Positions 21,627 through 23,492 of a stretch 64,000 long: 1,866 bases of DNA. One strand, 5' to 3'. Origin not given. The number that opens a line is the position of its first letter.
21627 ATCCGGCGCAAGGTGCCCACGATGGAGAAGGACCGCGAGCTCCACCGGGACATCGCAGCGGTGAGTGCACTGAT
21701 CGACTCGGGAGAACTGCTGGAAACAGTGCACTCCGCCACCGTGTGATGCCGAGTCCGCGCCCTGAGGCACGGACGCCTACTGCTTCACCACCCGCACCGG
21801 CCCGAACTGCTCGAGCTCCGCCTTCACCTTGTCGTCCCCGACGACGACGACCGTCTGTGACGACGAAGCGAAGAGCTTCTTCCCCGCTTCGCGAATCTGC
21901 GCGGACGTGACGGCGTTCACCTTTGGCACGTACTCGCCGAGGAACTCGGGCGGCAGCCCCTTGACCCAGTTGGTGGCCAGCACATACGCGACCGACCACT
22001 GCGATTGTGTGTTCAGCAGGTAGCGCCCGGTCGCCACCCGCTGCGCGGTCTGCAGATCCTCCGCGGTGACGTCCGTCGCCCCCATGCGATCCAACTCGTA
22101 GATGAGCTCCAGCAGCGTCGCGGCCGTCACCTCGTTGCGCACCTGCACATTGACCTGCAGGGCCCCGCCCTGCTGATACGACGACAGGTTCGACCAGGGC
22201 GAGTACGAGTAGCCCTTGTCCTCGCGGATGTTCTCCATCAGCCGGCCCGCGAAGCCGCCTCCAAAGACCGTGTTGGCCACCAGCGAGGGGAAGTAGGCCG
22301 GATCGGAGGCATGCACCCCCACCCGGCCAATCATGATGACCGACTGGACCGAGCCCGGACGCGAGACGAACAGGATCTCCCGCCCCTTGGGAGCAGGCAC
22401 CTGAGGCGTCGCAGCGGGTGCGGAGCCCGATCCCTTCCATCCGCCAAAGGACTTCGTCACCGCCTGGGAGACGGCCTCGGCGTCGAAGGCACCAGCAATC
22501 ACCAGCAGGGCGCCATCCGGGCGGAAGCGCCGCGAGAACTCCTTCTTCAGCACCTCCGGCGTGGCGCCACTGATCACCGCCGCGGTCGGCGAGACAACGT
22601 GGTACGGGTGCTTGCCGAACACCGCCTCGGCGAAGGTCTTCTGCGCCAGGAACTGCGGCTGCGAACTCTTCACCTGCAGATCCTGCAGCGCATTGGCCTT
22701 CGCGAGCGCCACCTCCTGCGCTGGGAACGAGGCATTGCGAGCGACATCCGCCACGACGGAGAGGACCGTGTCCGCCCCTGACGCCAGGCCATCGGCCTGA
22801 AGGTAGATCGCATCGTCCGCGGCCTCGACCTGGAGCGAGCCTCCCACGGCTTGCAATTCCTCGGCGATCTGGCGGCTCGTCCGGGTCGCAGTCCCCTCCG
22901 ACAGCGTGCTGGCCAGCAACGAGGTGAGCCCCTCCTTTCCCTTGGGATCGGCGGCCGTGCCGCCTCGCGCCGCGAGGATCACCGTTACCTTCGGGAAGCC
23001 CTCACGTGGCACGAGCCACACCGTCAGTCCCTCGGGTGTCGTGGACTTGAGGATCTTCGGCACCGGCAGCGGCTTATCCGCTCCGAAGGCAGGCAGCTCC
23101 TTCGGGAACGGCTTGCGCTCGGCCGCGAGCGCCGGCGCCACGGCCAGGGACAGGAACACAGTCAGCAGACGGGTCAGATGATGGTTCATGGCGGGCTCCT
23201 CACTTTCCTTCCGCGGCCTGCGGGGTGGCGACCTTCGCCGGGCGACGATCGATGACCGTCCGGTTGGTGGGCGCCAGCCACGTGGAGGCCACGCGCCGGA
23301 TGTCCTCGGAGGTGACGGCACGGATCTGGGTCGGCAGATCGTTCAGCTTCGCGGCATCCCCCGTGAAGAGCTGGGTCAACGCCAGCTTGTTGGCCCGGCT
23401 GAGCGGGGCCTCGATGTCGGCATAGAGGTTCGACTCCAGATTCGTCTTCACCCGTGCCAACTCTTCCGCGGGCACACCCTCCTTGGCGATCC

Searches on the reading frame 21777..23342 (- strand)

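Call 35: search_protein_families(library=pfam, proteins=[window:21777-23342:-], max_evalue=0.0001)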
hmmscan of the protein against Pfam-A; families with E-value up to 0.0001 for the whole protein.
window:21777-23342:- (521 aa): 2 families
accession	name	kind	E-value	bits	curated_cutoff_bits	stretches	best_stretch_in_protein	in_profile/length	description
PF05193.26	Peptidase_M16_C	-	3.6e-26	92.6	23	1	261-435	3-179/181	Peptidase M16 inactive domain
PF00675.25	Peptidase_M16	-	1.2e-12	48.4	22.3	1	117-246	11-140/149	Insulinase (Peptidase family M16)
